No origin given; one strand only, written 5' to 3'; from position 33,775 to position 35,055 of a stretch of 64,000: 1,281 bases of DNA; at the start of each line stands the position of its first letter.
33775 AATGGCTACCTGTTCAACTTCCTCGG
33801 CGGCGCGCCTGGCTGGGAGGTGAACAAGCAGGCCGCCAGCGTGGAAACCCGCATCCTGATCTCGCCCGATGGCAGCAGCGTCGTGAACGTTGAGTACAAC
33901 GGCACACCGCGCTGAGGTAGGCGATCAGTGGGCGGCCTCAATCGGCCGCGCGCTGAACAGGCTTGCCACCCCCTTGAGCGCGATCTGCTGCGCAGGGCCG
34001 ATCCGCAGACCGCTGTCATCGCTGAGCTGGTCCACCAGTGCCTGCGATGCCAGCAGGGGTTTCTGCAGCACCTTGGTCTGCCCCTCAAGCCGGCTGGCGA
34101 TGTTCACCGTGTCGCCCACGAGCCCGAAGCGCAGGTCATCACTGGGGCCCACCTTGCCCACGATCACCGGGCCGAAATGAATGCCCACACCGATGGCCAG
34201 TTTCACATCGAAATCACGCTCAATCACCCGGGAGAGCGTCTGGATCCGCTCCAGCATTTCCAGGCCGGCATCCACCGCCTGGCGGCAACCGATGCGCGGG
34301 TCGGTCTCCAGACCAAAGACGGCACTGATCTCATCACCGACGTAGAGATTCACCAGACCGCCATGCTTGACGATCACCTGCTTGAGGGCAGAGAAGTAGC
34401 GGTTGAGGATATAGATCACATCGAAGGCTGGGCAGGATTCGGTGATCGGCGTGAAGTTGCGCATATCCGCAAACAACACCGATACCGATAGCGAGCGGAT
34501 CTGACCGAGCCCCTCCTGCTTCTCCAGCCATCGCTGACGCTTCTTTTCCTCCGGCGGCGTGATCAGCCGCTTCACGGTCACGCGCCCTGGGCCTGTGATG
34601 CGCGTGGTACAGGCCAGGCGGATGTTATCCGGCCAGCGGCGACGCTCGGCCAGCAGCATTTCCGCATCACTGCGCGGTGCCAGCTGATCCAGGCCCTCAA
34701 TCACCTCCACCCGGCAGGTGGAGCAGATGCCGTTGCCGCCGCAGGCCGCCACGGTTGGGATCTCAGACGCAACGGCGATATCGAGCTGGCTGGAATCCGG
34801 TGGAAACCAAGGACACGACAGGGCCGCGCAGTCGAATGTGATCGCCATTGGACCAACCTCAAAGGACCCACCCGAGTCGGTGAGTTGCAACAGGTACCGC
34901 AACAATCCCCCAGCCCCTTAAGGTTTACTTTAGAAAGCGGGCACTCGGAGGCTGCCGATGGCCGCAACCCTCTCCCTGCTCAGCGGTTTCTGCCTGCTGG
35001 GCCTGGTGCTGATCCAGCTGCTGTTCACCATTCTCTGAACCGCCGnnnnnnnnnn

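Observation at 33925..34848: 2Fe-2S ferredoxin-fused class III cyclase with non-canonical base-specificity residues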

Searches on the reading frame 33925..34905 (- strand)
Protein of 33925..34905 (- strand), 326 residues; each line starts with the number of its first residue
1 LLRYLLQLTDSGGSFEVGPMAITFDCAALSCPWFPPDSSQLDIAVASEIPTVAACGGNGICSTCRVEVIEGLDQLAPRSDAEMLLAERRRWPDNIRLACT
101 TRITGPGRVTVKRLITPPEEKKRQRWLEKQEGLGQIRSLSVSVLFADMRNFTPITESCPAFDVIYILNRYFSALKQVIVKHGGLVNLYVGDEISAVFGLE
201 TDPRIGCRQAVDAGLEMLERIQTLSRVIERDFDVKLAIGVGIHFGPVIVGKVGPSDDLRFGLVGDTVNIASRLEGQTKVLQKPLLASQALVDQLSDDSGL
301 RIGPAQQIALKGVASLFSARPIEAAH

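Call 3: search_protein_families(library=pfam, proteins=[window:33925-34905:-], max_evalue=0.01)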
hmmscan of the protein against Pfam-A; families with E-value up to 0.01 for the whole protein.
window:33925-34905:- (326 aa): 2 families
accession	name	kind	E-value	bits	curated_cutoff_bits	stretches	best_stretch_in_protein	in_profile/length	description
PF00211.25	Guanylate_cyc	-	1.2e-19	71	21.9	1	140-311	8-171/183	Adenylate and Guanylate cyclase catalytic domain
PF00111.32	Fer2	-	1.5e-07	31.7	21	1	36-104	14-77/77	2Fe-2S iron-sulfur cluster binding domain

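Call 4: search_solved_structures(query=window:33928-34848:-, max_evalue=0.01, show_alignments=4)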
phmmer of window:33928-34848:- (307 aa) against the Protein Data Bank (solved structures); distinct sequences matched with E-value up to 0.01: 67 (the best 60 are shown).
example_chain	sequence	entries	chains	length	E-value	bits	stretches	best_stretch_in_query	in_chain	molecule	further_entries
2w01_A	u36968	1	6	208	3.4e-20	76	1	122-259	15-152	ADENYLATE CYCLASE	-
6fht_A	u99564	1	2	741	7.8e-20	74.8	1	108-259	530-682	Bacteriophytochrome,Adenylate cyclase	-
5mbg_A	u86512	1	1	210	1e-17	67.8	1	123-265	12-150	Beta subunit of photoactivated adenylyl cyclase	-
5m27_A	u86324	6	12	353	3.4e-17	66.2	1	123-265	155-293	Beta subunit of photoactivated adenylyl cyclase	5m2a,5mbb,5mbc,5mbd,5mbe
5mbk_A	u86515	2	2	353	3.4e-17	66.2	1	123-265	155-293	Beta subunit of photoactivated adenylyl cyclase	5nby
5mbj_A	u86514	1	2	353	3.4e-17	66.2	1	123-265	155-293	Beta subunit of photoactivated adenylyl cyclase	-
5mbh_A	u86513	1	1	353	4.6e-17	65.7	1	123-265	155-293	Beta subunit of photoactivated adenylyl cyclase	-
5x4t_A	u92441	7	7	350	3.1e-16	63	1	121-270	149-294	Photoactivated adenylyl cyclase | Family 3 adenylate cyclase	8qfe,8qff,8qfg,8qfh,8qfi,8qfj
9f1z_A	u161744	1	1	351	3.1e-16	63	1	121-270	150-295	Family 3 adenylate cyclase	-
5x4u_A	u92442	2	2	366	3.3e-16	62.9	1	121-270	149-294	Photoactivated adenylyl cyclase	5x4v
4yus_A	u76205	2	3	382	3.7e-16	62.8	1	121-270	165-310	Family 3 adenylate cyclase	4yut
9f1w_A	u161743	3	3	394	3.7e-16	62.8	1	121-270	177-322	Family 3 adenylate cyclase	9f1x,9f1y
3r5g_A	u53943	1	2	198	1.1e-14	57.9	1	121-261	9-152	CyaB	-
1wc0_A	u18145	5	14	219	1.3e-12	51.1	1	122-269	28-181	ADENYLATE CYCLASE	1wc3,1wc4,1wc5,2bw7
1wc1_A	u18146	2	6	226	1.5e-12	50.9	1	122-269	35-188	ADENYLATE CYCLASE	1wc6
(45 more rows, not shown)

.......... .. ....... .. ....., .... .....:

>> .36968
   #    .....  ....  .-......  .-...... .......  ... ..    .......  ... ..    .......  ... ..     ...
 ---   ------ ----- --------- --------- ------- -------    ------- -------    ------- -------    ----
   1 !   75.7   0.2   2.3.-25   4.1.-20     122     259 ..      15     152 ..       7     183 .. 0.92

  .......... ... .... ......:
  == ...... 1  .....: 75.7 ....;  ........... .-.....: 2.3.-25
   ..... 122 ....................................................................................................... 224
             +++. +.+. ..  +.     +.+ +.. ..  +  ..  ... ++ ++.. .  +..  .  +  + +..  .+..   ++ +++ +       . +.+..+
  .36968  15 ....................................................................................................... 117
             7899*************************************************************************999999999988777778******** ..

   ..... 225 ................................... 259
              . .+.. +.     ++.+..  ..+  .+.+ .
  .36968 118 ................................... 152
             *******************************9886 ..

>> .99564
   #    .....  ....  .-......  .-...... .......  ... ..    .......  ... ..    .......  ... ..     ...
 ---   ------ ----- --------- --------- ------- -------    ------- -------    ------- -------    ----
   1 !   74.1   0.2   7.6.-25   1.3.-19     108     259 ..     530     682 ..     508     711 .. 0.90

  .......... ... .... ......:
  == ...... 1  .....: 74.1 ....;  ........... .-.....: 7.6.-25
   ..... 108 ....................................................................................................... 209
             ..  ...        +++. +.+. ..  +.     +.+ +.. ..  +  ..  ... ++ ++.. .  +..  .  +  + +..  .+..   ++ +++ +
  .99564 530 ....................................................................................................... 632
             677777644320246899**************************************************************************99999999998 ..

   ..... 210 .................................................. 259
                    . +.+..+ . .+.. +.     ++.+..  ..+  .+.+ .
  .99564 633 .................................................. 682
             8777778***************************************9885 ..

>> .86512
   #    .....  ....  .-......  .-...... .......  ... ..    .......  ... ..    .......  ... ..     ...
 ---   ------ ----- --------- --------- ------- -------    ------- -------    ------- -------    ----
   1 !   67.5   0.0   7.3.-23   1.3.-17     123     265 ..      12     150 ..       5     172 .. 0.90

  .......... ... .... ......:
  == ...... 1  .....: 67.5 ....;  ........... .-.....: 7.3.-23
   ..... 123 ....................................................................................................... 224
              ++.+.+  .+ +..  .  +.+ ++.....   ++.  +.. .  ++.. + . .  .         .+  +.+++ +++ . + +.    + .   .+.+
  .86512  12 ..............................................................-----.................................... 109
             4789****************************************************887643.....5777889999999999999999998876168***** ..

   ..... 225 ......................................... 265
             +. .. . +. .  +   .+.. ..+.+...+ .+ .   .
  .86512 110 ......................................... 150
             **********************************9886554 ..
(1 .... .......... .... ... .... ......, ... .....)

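Call 5: find_homologous_proteins(query=window:33928-34848:-, max_evalue=0.00001)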
Query window:33928-34848:- (307 aa): 352 proteins with E <= 0.00001 among 3912 candidates; the best 120 are listed.
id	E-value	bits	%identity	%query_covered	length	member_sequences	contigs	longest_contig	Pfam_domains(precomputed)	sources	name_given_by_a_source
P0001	2.0e-186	637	95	99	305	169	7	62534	PF00111.33,PF00211.26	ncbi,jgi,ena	jgi:class 3 adenylate cyclase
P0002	4.3e-177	606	90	99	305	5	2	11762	PF00111.33,PF00211.26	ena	-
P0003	5.9e-177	606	90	99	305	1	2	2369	PF00111.33,PF00211.26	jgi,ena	jgi:adenylate cyclase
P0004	1.3e-174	598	88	100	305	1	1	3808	PF00111.33,PF00211.26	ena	-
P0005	2.2e-173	594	88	100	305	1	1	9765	PF00111.33,PF00211.26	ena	-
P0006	5.6e-173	592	88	100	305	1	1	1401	PF00111.33,PF00211.26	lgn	-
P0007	4.5e-163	560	95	89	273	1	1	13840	PF00111.33,PF00211.26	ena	-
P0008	6.9e-162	556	80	99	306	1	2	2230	PF00111.33,PF00211.26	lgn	-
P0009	6.5e-153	527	78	99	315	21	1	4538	PF00111.33,PF00211.26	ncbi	-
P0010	1.1e-147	509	78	96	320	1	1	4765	PF00111.33,PF00211.26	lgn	-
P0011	3.1e-144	498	76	96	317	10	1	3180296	PF00111.33,PF00211.26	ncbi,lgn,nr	ncbi:MAG: adenylate/guanylate cyclase domain-containing protein [Cyanobium sp. M30B3]|nr:MAG: adenyl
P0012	1.2e-141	490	74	96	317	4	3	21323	PF00111.33,PF00211.26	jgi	jgi:adenylate cyclase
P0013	1.8e-139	482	72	97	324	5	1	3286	PF00111.33,PF00211.26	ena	-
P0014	2.5e-138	479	71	99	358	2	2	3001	PF00111.33,PF00211.26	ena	-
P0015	7.6e-138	477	70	99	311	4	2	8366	PF00111.33,PF00211.26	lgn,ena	-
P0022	2.6e-130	452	69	97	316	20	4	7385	PF00111.33,PF00211.26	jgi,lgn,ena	-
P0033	2.1e-118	413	62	96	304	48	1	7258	PF00111.33,PF05165.18,PF00211.26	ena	-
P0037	2.0e-110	387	59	98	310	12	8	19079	PF00111.33,PF00211.26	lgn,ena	-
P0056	1.1e-80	289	49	88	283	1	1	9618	PF00211.26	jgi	jgi:class 3 adenylate cyclase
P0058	1.5e-65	240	44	90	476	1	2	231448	PF00111.33,PF00042.29,PF00211.26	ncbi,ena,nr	ncbi:MAG: 2Fe-2S iron-sulfur cluster binding domain-containing protein [Phaeodactylibacter sp.]|nr:2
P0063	4.1e-61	225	44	90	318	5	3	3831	PF00111.33,PF00211.26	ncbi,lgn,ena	-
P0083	7.8e-52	195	38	93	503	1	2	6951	PF00111.33,PF09360.16,PF00211.26,PF00355.33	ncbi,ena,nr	ncbi:MAG: Adenylate cyclase 1 [Alphaproteobacteria bacterium MarineAlpha2_Bin1]|nr:MAG: Adenylate cy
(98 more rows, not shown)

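Call 13: find_related_loci(query=A1, collection=genome_contigs, flank=6000)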
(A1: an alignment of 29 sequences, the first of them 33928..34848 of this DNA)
Query A1 (307 aa) in genome_contigs; peptide patterns used: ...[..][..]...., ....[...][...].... (x = any residue, [..] = any of these).
437 stretches matched a pattern; 292 encode a relative of the query (tblastn E <= 1e-3); the best 80 are kept; 80 distinct loci.
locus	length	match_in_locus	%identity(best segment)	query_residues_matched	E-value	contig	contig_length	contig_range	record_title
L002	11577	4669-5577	95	1-305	0e+0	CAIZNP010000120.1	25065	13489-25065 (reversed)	MAG: uncultured Synechococcaceae cyanobacterium isolate Loc090907-1m_bin-249 genome assembly, contig: bin-249:120/341, w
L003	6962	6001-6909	80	1-305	6e-166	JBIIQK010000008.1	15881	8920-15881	MAG: Cyanobium sp. isolate ME2003-07-11_3300042290_group2_bin60 Rohwer_bin1334_scaffold_1782_c1, whole genome shotgun se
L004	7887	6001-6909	78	1-305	3e-159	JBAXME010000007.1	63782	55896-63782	MAG: Synechococcaceae cyanobacterium ELA445 MAG445_7, whole genome shotgun sequence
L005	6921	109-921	81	33-305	1e-143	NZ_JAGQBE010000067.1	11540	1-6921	Cyanobium sp. T1B-Tous T1B-Tous-C67, whole genome shotgun sequence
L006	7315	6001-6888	70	1-298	4e-140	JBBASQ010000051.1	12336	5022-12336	MAG: Prochlorococcaceae cyanobacterium isolate EUL_249 ctg51-EUL_249, whole genome shotgun sequence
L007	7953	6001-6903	49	1-303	3e-98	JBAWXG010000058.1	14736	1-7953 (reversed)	MAG: Synechococcus sp. ELA057 MAG057_58, whole genome shotgun sequence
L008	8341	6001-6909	33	13-302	3e-52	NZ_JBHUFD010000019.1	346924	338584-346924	Hymenobacter bucti strain CGMCC 1.15795 platanus_K_default_25, whole genome shotgun sequence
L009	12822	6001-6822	36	16-293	4e-52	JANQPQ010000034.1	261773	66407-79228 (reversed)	MAG: Cyclobacteriaceae bacterium isolate IP29b_bin.169 k99_1142135, whole genome shotgun sequence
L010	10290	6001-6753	38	18-269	1e-49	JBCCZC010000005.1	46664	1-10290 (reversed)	MAG: Pseudomonadota bacterium isolate P01_F01_bin.26 k141_1919493_length_46664_cov_24.6783, whole genome shotgun sequenc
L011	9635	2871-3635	34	17-273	1e-48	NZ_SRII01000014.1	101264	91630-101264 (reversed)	Hymenobacter sp. UV11 NODE_14_length_101264_cov_10.1143, whole genome shotgun sequence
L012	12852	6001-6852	34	17-304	2e-48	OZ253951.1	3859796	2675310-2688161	MAG: Roseivirga sp. isolate f0215e9d-8eee-4bf0-a4af-acfab9812d89 genome assembly, chromosome: 1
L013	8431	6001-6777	37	17-277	2e-47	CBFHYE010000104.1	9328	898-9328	MAG: Roseivirga sp. isolate Co_bin_186_orig genome assembly, contig: Co_bin_186_orig_Co_c_000000840850, whole genome sho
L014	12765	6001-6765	33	17-273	7e-47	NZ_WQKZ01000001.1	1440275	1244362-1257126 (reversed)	Hymenobacter ginkgonis strain HMF4947 1, whole genome shotgun sequence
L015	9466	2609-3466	38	25-295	7e-47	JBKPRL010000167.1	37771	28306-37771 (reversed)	MAG: bacterium isolate GS_EKS_MAG_00050 GS_EKS_000003742878, whole genome shotgun sequence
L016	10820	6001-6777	35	17-277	1e-46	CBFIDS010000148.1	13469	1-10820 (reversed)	MAG: Roseivirga sp. isolate Co_bin_712_orig genome assembly, contig: Co_bin_712_orig_Co_c_000004322180, whole genome sho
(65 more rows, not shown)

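Call 20: search_protein_families(library=pfam, proteins=[L002:2119-4221:-, L002:1003-2106:-, L004:4844-5980:+, L004:3425-4822:+, L006:4036-5868:-, L007:3050-5917:+, L007:7191-7691:-, L003:4119-5903:+, L003:3577-3990:-], max_evalue=0.001)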
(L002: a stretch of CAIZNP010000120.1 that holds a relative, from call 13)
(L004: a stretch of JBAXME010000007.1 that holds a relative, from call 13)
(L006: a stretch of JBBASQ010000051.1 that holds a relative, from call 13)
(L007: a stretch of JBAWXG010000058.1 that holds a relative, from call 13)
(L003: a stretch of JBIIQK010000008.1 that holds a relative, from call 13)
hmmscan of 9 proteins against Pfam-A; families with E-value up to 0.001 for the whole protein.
L002:2119-4221:- (700 aa): 7 families
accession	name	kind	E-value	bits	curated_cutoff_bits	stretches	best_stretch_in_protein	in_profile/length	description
PF00563.25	EAL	-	6.4e-52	176.7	31.3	1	445-681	3-236/236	EAL domain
PF00990.26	GGDEF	-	1.9e-38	132.2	23.8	1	264-422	1-161/161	Diguanylate cyclase, GGDEF domain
PF08447.18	PAS_3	-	4.6e-22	78.5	25.6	1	162-247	2-89/89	PAS fold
PF00989.32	PAS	-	2.7e-17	63.2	22.6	1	142-250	4-113/113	PAS fold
PF08448.16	PAS_4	-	9.1e-14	52.1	23.1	1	148-254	4-109/110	PAS fold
PF13426.13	PAS_9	-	1.1e-09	38.9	27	1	155-251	7-102/103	PAS domain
PF13185.12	GAF_2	-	5.5e-05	23.8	28.6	1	3-122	14-132/136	GAF domain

L002:1003-2106:- (367 aa): 1 family
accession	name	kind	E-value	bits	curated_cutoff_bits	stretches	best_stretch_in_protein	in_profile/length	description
PF01758.21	SBF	-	1.8e-47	161.9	24.3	1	68-263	2-190/191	Sodium Bile acid symporter family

L004:4844-5980:+ (378 aa): 4 families
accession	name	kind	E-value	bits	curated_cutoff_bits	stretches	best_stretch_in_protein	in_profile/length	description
PF04539.22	Sigma70_r3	-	3.3e-23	82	25.3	1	226-301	1-77/78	Sigma-70 region 3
PF04542.20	Sigma70_r2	-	5.1e-23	81.1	24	1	147-217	1-71/71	Sigma-70 region 2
PF04545.22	Sigma70_r4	-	2.9e-12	46.3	24.1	1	314-366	1-49/50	Sigma-70, region 4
PF00140.25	Sigma70_r1_2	-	8.6e-12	45.3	22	1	69-100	1-32/34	Sigma-70 factor, region 1.2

L004:3425-4822:+ (465 aa): 3 families
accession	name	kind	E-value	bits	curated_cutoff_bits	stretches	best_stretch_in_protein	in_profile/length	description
PF01769.21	MgtE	-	4e-29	101.9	27.6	1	331-452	1-123/125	Divalent cation transporter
PF03448.22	MgtE_N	-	3.5e-25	88.9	25.9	1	42-141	2-101/102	MgtE intracellular N domain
PF00571.33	CBS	-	1e-17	64.7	24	1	208-262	1-55/57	CBS domain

L006:4036-5868:- (610 aa): 4 families
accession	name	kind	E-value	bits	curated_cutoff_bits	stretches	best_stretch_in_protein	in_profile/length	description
PF13487.12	HD_5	-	7.7e-41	140.1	27.2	1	439-573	35-170/170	HD domain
PF01590.32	GAF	-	1.2e-14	55.4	22.4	1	25-208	1-132/133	GAF domain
PF01966.28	HD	-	7.4e-09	36.3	22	0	470-539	49-115/116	HD domain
PF13185.12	GAF_2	-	4e-08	34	28.6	1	25-209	3-135/136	GAF domain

L007:3050-5917:+ (955 aa): 2 families
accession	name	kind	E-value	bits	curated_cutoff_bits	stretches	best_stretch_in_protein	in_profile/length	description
PF22422.2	MGH1-like_GH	-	2.4e-22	80.5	27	2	475-698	1-249/356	Mannosylglycerate hydrolase MGH1-like glycoside hydrolase domain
PF03200.22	Glyco_hydro_63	-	1.1e-14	54.5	22.4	1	538-839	185-433/492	Glycosyl hydrolase family 63 C-terminal domain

L007:7191-7691:- (166 aa): 0 families

L003:4119-5903:+ (594 aa): 1 family
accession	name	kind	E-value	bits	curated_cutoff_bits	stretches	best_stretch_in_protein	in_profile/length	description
PF00924.24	MS_channel_2nd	-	2.9e-16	59.7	20.2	1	425-480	2-57/68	Mechanosensitive ion channel, beta-domain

L003:3577-3990:- (137 aa): 1 family
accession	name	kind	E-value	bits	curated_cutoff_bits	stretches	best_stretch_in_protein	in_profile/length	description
PF07007.17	LprI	-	1.8e-05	25.5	22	1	32-135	10-106/106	Lysozyme inhibitor LprI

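Call 29: search_protein_families(library=padloc, proteins=[window:33928-34848:-], max_evalue=0.01)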
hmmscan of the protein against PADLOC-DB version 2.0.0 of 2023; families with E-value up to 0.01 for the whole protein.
window:33928-34848:- (307 aa): 7 families
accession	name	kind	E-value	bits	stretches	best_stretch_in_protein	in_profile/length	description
PDLC00734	PycC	-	2.2e-18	64.5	1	116-258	184-324/374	Pycsar cyclase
PDLC02367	PycC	-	2e-16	58.1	1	119-281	41-198/226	-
PDLC00766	PycC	-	2.7e-10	38.1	1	119-278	41-198/232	Pycsar cyclase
PDLC00765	PycC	-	5e-08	30.4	1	121-278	257-415/477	Pycsar cyclase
PDLC02368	PycC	-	1.3e-07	29.5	1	121-278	44-203/234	-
PDLC02369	PycC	-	0.00018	19.1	1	125-279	50-195/248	-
PDLC02366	PycC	-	0.0025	14.8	1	124-254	280-414/486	-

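Call 30: search_protein_families(library=ncbifam, proteins=[window:33928-34848:-], max_evalue=0.01)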
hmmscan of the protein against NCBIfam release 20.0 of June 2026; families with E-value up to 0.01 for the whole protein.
window:33928-34848:- (307 aa): 4 families
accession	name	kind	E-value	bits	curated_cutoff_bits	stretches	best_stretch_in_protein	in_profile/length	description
TIGR02007.1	fdx_isc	equivalog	1.1e-06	28.7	132.1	1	20-85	25-91/110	ISC system 2Fe-2S type ferredoxin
TIGR01941.1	nqrF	equivalog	2.4e-06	26.7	295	1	23-85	54-113/405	NADH:ubiquinone reductase (Na(+)-transporting) subunit F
TIGR03903.1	TOMM_kin_cyc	equivalog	2.8e-06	25.5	705.75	1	114-258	285-421/1267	TOMM system kinase/cyclase fusion protein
NF040756.1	corr_regen_AcsV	exception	0.0001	20.9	800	1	20-97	18-90/632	corrinoid activation/regeneration protein AcsV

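Call 49: predict_structure(alignment_id=A2)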
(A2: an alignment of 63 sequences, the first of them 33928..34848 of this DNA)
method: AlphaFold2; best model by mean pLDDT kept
length: 307 residues; sequences in the alignment: 63
mean_pLDDT: 89.9   pTM: 0.62
mean pLDDT of the five models: 89.9, 87.7, 87.4, 87.2, 85.3
residues with pLDDT >= 90: 208; 70-90: 83; 50-70: 13; < 50: 3
segments of 3 or more residues with pLDDT < 50: 113-115
pLDDT, mean of each block of 10 residues (from residue 1): 84 85 90 83 91 94 93 95 91 87 68 57 95 93 95 98 94 95 93 98 96 96 94 78 90 96 97 86 95 90 88
secondary structure, 60 per line:
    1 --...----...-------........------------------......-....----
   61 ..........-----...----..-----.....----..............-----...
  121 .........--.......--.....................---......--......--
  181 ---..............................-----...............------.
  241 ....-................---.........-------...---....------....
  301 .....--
elements in order: E3-5 E10-12 H21-27 E46-51 H61-70 E76-78 E90-94 H99-112 E118-129 H132-138 H141-161 E165-170 E173-178 H184-213 E219-233 E240-244 H246-261 E265-268 H269-273 E281-283 E287-290 E297-305

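Call 52: fold_search(model_id=the predicted structure, library=pdb)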
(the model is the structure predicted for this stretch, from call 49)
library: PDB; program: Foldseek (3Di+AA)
matches with E <= 10: 1031; with E <= 0.001: 230
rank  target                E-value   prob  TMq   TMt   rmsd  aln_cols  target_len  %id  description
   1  1wc1_B                1.4e-17  1.00  0.57  0.89   1.7       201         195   23  Soluble adenylyl cyclase CyaC from S. platensis in complex with Rp- ATPalphaS (released 2004-12-20)
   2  1wc3_B                2.6e-17  1.00  0.56  0.87   1.9       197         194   24  Soluble adenylyl cyclase CyaC from S. platensis in complex with alpha, beta-methylene-ATP and Strontium (released 2004-12-20)
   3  1wc1_A                2.8e-17  1.00  0.57  0.88   1.7       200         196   24  Soluble adenylyl cyclase CyaC from S. platensis in complex with Rp- ATPalphaS (released 2004-12-20)
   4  1wc1_C                2.8e-17  1.00  0.57  0.90   1.8       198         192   24  Soluble adenylyl cyclase CyaC from S. platensis in complex with Rp- ATPalphaS (released 2004-12-20)
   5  1wc0_B                5.3e-17  1.00  0.56  0.86   2.0       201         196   23  Soluble adenylyl cyclase CyaC from S. platensis in complex with alpha, beta-methylene-ATP (released 2004-12-20)
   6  8qfg                  9.0e-17  1.00  0.56  0.52  11.1       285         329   22  Cryogenic crystal structure of the Photoactivated Adenylate Cyclase OaPAC after 5 seconds of blue light illumination (released 2023-11-01)
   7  2bw7_B                1.1e-16  1.00  0.57  0.90   1.7       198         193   24  A novel mechanism for adenylyl cyclase inhibition from the crystal structure of its complex with catechol estrogen (released 2005-07-20)
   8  4yut_A                1.1e-16  1.00  0.54  0.48  10.5       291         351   21  Crystal structure of photoactivated adenylyl cyclase of a cyanobacteriaOscillatoria acuminata in orthorhombic form (released 2016-06-01)
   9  1wc5_A                2.3e-16  1.00  0.57  0.90   1.8       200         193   24  Soluble adenylyl cyclase CyaC from S. platensis in complex with alpha, beta-methylene-ATP in presence of bicarbonate (released 2004-12-20)
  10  3r5g_B                2.5e-16  1.00  0.57  0.88   1.7       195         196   25  Crystal structure of the adenylyl cyclase CyaB from P. aeruginosa (released 2012-01-11)
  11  3r5g_A                3.3e-16  1.00  0.57  0.88   1.7       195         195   25  Crystal structure of the adenylyl cyclase CyaB from P. aeruginosa (released 2012-01-11)
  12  6fht_B                3.3e-16  1.00  0.56  0.24   5.0       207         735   26  Crystal structure of an artificial phytochrome regulated adenylate/guanylate cyclase in its dark adapted Pr form (released 2018-04-18)
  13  4yus                  3.7e-16  1.00  0.55  0.49  11.7       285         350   20  Crystal structure of photoactivated adenylyl cyclase of a cyanobacteriaOscillatoria acuminata in hexagonal form (released 2016-06-01)
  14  1wc0_A                4.0e-16  1.00  0.56  0.85   2.0       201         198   23  Soluble adenylyl cyclase CyaC from S. platensis in complex with alpha, beta-methylene-ATP (released 2004-12-20)
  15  1wc4_A                4.2e-16  1.00  0.56  0.85   2.1       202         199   24  Soluble adenylyl cyclase CyaC from S. platensis in complex with alpha, beta-methylene-ATP and Europium (released 2004-12-20)
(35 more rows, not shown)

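Call 55: search_protein_families(library=padloc, proteins=[P0063, P0058, P0083], max_evalue=0.001)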
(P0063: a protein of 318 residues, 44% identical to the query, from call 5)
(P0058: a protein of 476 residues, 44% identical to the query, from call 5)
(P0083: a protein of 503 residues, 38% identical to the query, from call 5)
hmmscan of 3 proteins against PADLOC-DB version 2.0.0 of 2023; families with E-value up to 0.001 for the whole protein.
P0063 (318 aa): 10 families
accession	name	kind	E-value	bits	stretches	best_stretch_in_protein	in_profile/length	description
PDLC00734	PycC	-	7.1e-31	105.6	1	90-293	160-367/374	Pycsar cyclase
PDLC02367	PycC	-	2.7e-17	61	1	109-278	36-199/226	-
PDLC02370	PycC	-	7.5e-12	43.3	1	118-255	83-224/340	-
PDLC00764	PycC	-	4.1e-10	37.1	1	116-252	94-236/449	Pycsar cyclase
PDLC00766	PycC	-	5.9e-10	37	1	117-277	44-201/232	Pycsar cyclase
PDLC02369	PycC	-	6.7e-08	30.4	1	122-269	52-189/248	-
PDLC02368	PycC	-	1.5e-07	29.3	1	112-272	40-201/234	-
PDLC00765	PycC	-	6e-07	26.9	1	120-259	261-402/477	Pycsar cyclase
PDLC02366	PycC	-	2.1e-05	21.7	1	119-257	280-421/486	-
PDLC00767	PycC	-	0.0001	19.8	1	120-191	96-167/337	Pycsar cyclase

P0058 (476 aa): 10 families
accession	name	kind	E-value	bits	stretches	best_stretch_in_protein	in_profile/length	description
PDLC00734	PycC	-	1.2e-17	62.1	1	138-318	185-365/374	Pycsar cyclase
PDLC02367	PycC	-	3.8e-17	60.5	1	136-304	37-198/226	-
PDLC00766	PycC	-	1.5e-11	42.2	1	138-288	39-188/232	Pycsar cyclase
PDLC02366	PycC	-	4.2e-11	40.5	1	134-287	269-425/486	-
PDLC02368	PycC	-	4.4e-11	40.8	1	133-304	35-207/234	-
PDLC00765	PycC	-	4.2e-10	37.3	1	143-287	258-404/477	Pycsar cyclase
PDLC02369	PycC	-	2e-09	35.4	1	119-301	22-195/248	-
PDLC00762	PycC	-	1.1e-05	22.6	1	133-287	273-437/508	Pycsar cyclase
PDLC00763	PycC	-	3.3e-05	21.4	1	142-303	53-213/268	Pycsar cyclase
PDLC02370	PycC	-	0.00034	18.1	1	139-281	78-224/340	-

P0083 (503 aa): 11 families
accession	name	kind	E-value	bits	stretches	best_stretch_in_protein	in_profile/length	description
PDLC00734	PycC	-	4.1e-27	93.3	1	189-348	187-348/374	Pycsar cyclase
PDLC02367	PycC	-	8.2e-21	72.5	1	190-352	43-200/226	-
PDLC00765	PycC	-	5.7e-18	63.2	1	190-348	256-416/477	Pycsar cyclase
PDLC00766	PycC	-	5.6e-15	53.4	1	189-352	42-203/232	Pycsar cyclase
PDLC02369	PycC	-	6.4e-15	53.4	1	171-385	26-229/248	-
PDLC02370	PycC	-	7.8e-15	53.1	1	192-415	82-300/340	-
PDLC00764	PycC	-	4.9e-12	43.5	1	192-401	95-308/449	Pycsar cyclase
PDLC02366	PycC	-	1.9e-10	38.3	1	190-348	276-437/486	-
PDLC00763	PycC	-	6.2e-08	30.3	1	176-348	38-211/268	Pycsar cyclase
PDLC00761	PycC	-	7.2e-06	23.1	1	193-296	107-213/438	Pycsar cyclase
PDLC00762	PycC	-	0.00041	17.3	0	217-326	79-191/508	Pycsar cyclase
